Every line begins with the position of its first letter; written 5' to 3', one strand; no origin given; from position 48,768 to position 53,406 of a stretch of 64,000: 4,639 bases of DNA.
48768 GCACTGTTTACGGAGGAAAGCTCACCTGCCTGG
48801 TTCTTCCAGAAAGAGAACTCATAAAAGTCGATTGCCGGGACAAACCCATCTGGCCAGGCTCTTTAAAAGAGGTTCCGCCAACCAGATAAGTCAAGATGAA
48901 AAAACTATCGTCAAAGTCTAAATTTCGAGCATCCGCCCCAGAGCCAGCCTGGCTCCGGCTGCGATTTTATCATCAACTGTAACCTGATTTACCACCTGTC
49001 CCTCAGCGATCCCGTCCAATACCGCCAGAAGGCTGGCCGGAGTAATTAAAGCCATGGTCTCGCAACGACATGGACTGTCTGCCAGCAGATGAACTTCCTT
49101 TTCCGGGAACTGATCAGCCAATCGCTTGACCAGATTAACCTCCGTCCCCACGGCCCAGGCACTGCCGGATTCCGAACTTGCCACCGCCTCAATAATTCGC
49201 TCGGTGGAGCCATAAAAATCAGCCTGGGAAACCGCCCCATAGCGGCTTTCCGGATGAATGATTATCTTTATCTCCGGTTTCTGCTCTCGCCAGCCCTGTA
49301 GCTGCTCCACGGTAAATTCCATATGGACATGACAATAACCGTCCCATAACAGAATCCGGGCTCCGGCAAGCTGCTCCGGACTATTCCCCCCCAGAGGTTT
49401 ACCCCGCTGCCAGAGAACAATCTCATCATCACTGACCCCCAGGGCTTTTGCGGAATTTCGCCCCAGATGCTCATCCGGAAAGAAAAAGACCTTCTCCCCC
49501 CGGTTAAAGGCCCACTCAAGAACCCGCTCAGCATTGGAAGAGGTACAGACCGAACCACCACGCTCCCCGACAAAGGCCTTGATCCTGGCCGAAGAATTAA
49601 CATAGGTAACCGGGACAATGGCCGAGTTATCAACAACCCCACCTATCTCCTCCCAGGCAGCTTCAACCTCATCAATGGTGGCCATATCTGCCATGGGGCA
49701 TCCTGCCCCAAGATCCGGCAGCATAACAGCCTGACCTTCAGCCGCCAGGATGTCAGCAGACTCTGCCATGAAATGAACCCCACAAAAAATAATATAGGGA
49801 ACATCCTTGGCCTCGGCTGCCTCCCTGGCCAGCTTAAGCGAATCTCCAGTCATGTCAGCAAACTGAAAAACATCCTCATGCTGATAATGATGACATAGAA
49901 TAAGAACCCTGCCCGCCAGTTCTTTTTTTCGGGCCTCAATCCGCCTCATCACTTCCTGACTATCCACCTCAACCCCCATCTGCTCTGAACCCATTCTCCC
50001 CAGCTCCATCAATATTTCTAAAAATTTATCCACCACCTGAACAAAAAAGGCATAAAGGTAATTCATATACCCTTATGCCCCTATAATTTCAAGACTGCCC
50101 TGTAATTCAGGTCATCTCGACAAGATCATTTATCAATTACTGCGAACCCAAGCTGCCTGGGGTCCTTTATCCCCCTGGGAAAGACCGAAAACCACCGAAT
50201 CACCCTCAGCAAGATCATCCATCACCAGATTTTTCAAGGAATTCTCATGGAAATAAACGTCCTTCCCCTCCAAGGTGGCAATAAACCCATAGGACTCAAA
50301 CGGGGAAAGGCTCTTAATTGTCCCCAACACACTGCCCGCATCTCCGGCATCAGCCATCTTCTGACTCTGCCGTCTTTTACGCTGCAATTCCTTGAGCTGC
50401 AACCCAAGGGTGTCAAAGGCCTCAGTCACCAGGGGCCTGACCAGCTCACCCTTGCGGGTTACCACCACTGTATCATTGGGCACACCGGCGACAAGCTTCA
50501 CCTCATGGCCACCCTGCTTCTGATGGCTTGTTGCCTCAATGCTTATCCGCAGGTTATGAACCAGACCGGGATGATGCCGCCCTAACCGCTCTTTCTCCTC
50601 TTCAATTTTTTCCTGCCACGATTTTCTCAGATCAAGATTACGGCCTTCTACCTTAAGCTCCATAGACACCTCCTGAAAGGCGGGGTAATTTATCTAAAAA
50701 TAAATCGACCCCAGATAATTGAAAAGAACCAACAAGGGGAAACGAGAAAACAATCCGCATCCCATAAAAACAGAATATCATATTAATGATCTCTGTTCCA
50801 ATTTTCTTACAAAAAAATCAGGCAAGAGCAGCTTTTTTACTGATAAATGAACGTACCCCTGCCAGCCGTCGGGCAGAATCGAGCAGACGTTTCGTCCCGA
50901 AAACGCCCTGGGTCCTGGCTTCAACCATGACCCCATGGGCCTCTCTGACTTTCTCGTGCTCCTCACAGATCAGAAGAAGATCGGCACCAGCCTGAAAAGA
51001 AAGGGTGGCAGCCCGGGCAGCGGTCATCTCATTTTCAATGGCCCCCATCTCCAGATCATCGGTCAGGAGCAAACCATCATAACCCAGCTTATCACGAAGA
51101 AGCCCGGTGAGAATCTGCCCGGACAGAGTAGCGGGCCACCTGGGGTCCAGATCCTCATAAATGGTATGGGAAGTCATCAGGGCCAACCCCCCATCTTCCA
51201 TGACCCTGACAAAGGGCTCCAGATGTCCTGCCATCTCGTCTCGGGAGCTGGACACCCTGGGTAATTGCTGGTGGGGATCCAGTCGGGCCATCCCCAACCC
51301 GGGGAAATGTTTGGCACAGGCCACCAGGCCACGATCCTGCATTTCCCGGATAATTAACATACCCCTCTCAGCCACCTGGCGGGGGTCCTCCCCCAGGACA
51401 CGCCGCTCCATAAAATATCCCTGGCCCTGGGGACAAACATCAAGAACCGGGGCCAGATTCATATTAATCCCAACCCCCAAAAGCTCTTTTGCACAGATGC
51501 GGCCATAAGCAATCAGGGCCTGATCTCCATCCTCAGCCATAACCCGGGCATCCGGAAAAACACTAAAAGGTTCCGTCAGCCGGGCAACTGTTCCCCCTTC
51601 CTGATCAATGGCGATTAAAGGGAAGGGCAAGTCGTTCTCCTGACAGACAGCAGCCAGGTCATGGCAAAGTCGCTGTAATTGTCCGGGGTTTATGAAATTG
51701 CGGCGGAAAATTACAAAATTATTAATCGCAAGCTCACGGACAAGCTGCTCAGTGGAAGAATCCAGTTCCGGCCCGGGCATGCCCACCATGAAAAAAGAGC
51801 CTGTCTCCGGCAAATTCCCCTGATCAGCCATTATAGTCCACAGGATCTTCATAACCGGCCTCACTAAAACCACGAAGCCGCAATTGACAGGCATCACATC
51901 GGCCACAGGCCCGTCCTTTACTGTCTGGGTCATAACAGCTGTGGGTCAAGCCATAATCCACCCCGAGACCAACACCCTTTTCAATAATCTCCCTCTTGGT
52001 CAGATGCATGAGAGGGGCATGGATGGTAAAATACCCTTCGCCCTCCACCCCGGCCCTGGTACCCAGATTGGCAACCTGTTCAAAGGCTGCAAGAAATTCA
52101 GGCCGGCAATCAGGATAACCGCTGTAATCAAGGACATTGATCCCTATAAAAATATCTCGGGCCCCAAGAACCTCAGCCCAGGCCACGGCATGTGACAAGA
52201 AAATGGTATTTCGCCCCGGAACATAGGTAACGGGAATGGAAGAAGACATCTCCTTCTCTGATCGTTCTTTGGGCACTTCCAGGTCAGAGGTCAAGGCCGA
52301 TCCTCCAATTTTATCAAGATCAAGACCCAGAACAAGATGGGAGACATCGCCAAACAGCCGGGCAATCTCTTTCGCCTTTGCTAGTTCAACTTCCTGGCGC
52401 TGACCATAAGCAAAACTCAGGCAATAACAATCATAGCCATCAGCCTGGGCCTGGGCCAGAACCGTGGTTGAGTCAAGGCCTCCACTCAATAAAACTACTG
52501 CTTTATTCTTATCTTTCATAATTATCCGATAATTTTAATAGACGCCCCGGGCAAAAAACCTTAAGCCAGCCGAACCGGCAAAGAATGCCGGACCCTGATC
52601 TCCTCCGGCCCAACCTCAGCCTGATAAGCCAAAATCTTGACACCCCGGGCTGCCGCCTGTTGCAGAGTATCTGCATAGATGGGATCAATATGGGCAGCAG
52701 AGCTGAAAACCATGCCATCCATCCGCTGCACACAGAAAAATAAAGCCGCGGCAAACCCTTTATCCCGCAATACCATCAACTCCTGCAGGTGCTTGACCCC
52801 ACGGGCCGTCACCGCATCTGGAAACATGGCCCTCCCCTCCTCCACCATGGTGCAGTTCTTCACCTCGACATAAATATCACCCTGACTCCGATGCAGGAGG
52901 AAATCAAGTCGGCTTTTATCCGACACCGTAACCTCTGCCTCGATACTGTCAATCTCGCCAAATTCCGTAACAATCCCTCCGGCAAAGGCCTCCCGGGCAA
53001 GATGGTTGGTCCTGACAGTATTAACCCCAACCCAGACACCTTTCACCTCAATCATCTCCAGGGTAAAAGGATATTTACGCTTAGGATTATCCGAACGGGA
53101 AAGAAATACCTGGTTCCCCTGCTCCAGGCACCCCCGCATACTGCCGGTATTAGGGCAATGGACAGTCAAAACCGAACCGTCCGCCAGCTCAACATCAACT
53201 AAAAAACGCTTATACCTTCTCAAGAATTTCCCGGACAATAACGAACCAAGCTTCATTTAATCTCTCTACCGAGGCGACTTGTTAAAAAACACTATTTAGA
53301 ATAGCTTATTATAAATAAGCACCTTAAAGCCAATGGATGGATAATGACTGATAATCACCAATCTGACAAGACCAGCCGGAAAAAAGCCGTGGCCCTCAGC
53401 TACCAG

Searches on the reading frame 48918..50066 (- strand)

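Call 13: search_protein_families(library=ncbifam, max_evalue=1e-12, proteins=[window:48918-50066:-])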
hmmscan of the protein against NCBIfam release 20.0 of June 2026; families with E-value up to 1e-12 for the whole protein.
window:48918-50066:- (382 aa): 4 families
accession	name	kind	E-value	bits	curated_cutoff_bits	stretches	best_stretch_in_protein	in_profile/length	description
NF006884.0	PRK09375.2-5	equivalog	7.2e-135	450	691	1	34-381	67-421/426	quinolinate synthase NadA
TIGR00550.1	nadA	equivalog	2.3e-93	312.8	262.9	1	37-382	4-308/309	quinolinate synthase NadA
NF006878.0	PRK09375.1-2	equivalog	5.9e-71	239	294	2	36-220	3-169/306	quinolinate synthase NadA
NF006882.0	PRK09375.2-3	equivalog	2.7e-45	154.8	561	1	48-360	68-400/447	quinolinate synthase NadA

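Call 14: search_protein_families(library=pfam, max_evalue=0.00001, proteins=[window:48918-50066:-])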
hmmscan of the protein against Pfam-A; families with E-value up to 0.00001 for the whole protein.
window:48918-50066:- (382 aa): 1 family
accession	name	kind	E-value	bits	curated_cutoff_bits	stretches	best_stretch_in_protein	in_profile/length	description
PF02445.21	NadA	-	1.2e-94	317.2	27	1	42-381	2-295/295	Quinolinate synthetase A protein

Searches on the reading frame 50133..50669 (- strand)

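Call 15: search_protein_families(library=pfam, max_evalue=0.000001, proteins=[window:50133-50669:-])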
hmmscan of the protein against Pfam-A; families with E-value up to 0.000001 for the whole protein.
window:50133-50669:- (178 aa): 2 families
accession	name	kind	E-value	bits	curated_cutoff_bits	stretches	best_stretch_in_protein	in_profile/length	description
PF00313.28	CSD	-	2.5e-12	46.9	27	1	116-176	3-64/66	'Cold-shock' DNA-binding domain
PF02482.25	Ribosomal_S30AE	-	4.3e-07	31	23.7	1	6-100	2-88/88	Sigma 54 modulation protein / S30EA ribosomal protein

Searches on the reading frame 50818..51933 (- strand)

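Call 15: search_protein_families(library=pfam, max_evalue=0.000001, proteins=[window:50818-51933:-])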
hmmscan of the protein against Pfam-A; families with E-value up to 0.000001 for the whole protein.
window:50818-51933:- (371 aa): 1 family
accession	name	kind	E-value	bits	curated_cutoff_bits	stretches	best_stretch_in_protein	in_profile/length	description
PF00933.27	Glyco_hydro_3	-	6.1e-54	184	27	1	57-357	16-313/316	Glycosyl hydrolase family 3 N terminal domain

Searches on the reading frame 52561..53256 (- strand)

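Call 15: search_protein_families(library=pfam, max_evalue=0.000001, proteins=[window:52561-53256:-])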
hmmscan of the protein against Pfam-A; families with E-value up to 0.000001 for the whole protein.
window:52561-53256:- (231 aa): 2 families
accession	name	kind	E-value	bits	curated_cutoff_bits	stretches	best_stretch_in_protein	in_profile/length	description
PF03749.19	SfsA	-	8.9e-46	155.6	22.8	1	83-218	3-137/138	Sugar fermentation stimulation protein RE domain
PF17746.7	SfsA_N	-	2.1e-27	95.4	25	1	12-78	1-63/63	SfsA N-terminal OB domain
